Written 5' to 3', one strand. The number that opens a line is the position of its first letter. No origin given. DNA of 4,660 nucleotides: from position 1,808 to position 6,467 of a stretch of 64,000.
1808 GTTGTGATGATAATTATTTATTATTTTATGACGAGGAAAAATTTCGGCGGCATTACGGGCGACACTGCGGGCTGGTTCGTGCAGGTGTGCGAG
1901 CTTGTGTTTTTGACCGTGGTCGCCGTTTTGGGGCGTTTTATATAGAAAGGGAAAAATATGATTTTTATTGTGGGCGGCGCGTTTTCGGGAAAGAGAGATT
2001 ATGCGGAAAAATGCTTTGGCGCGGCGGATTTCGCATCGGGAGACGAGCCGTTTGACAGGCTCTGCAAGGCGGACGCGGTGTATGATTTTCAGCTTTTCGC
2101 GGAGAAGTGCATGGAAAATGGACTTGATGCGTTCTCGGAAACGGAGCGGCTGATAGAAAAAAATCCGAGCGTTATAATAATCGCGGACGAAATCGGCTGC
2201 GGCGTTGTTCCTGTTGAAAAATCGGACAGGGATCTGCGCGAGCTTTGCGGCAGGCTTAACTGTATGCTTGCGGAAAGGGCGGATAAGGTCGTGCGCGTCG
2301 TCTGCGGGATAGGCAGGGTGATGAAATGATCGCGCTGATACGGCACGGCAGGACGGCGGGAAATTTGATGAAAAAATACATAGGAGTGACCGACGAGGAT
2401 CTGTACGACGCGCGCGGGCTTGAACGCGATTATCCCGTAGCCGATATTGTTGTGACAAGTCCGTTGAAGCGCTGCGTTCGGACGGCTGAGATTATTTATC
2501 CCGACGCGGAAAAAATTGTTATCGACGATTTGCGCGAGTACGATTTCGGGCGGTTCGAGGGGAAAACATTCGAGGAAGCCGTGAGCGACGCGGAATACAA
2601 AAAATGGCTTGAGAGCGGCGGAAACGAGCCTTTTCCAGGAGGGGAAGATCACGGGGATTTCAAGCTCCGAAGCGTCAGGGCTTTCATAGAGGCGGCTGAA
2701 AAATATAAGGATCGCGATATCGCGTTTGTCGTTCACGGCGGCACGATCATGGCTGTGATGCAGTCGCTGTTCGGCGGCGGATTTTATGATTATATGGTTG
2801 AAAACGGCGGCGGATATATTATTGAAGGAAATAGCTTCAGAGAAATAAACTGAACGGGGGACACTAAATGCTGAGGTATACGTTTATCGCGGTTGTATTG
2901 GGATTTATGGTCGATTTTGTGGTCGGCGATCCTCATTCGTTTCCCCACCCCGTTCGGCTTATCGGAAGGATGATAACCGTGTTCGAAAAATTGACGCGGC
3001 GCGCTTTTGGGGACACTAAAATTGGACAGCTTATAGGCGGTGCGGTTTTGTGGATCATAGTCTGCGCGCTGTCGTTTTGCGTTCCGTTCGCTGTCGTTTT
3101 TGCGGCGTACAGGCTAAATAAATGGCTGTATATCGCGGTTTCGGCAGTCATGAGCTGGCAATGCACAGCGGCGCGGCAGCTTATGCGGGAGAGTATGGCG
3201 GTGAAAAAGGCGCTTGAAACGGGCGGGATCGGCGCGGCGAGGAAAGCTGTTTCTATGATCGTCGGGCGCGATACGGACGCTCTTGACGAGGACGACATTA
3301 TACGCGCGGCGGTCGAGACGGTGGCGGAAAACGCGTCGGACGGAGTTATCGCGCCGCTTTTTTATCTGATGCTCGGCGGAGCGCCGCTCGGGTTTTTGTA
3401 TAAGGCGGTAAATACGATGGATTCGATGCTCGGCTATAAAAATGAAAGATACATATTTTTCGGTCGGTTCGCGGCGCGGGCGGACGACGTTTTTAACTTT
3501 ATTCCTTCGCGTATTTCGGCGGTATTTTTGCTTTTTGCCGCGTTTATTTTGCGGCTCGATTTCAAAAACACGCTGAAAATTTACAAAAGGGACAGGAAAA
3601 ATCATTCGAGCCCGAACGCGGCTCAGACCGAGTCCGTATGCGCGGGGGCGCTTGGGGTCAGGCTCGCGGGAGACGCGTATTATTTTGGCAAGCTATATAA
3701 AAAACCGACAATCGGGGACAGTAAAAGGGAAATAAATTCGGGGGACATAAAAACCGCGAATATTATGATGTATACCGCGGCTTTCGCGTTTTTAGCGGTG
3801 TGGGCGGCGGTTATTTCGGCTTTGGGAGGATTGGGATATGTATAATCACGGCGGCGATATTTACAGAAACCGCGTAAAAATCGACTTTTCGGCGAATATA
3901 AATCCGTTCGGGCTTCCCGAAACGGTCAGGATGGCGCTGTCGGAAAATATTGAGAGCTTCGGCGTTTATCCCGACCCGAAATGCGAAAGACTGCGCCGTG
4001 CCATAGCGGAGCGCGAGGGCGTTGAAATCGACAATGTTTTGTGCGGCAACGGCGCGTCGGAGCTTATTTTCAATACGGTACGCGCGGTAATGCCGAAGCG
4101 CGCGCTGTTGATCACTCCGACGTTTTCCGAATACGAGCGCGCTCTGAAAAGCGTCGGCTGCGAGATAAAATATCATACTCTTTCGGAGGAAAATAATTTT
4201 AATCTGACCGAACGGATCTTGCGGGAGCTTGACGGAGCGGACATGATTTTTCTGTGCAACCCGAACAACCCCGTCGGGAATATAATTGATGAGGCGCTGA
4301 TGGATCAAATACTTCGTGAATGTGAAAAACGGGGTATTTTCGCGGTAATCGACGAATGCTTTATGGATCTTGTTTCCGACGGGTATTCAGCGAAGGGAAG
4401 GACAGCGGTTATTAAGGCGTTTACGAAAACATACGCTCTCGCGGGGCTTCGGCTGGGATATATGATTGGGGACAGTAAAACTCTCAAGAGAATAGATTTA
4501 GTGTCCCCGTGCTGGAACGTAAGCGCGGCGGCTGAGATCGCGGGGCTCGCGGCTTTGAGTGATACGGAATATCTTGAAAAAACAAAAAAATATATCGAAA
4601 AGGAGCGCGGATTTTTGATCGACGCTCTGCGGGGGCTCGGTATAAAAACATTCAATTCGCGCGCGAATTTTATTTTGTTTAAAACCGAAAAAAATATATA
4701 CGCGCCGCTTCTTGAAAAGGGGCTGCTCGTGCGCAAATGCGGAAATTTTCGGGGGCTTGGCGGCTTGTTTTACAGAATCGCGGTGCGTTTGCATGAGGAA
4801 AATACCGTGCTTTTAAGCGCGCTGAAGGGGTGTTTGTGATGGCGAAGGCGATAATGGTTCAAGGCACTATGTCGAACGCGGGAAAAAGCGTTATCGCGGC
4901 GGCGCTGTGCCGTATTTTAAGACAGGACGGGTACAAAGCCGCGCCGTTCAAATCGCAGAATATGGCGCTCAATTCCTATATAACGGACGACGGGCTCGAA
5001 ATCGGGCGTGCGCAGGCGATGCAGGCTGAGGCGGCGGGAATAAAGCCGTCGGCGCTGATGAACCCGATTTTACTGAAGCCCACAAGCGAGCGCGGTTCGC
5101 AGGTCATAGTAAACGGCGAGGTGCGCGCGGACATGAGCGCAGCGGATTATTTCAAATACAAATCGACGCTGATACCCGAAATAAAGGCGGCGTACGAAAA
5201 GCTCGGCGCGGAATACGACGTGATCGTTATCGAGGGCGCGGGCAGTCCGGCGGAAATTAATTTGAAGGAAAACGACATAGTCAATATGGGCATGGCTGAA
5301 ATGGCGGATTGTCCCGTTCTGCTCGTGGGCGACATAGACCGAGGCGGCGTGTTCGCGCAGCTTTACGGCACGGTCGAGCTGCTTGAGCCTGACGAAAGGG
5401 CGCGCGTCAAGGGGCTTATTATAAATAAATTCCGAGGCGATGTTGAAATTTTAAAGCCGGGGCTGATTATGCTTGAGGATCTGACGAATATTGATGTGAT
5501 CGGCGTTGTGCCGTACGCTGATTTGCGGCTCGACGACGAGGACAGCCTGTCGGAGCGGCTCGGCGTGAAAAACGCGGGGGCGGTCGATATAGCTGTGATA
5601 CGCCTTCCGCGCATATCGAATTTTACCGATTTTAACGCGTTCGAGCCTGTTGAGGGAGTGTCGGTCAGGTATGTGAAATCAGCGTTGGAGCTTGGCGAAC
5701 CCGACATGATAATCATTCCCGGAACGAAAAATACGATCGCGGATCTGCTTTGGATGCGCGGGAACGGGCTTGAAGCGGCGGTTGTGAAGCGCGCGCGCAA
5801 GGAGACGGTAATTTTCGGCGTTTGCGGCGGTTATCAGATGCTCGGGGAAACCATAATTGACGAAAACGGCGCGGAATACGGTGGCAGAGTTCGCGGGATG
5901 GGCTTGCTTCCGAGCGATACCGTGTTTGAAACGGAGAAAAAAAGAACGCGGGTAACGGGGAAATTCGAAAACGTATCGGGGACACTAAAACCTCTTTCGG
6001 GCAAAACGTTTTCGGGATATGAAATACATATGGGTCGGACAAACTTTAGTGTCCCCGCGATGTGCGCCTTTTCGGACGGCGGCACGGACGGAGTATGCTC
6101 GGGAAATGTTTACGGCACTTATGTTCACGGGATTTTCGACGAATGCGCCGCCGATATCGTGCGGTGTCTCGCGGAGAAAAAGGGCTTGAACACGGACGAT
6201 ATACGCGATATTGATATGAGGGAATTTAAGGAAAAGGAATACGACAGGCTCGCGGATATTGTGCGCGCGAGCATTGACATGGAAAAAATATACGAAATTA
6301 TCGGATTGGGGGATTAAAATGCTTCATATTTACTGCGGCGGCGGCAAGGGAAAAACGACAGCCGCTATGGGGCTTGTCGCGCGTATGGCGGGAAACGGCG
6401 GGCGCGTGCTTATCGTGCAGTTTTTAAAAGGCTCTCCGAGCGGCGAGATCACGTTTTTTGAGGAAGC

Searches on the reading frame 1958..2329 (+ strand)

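Call 79: search_protein_families(library=pfam, proteins=[window:1958-2329:+], max_evalue=0.01)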
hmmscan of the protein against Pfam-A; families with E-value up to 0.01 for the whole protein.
window:1958-2329:+ (123 aa): 1 family
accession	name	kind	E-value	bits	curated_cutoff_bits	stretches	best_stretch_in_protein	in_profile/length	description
PF02283.22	CobU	-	4.5e-15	56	27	1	63-119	109-165/168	Cobinamide kinase / cobinamide phosphate guanyltransferase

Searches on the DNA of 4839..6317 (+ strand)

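Call 71: search_rna_families(sources=[L002, L004, L057, L083, L085, L074, L118, L153, L155], threshold=gathering)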
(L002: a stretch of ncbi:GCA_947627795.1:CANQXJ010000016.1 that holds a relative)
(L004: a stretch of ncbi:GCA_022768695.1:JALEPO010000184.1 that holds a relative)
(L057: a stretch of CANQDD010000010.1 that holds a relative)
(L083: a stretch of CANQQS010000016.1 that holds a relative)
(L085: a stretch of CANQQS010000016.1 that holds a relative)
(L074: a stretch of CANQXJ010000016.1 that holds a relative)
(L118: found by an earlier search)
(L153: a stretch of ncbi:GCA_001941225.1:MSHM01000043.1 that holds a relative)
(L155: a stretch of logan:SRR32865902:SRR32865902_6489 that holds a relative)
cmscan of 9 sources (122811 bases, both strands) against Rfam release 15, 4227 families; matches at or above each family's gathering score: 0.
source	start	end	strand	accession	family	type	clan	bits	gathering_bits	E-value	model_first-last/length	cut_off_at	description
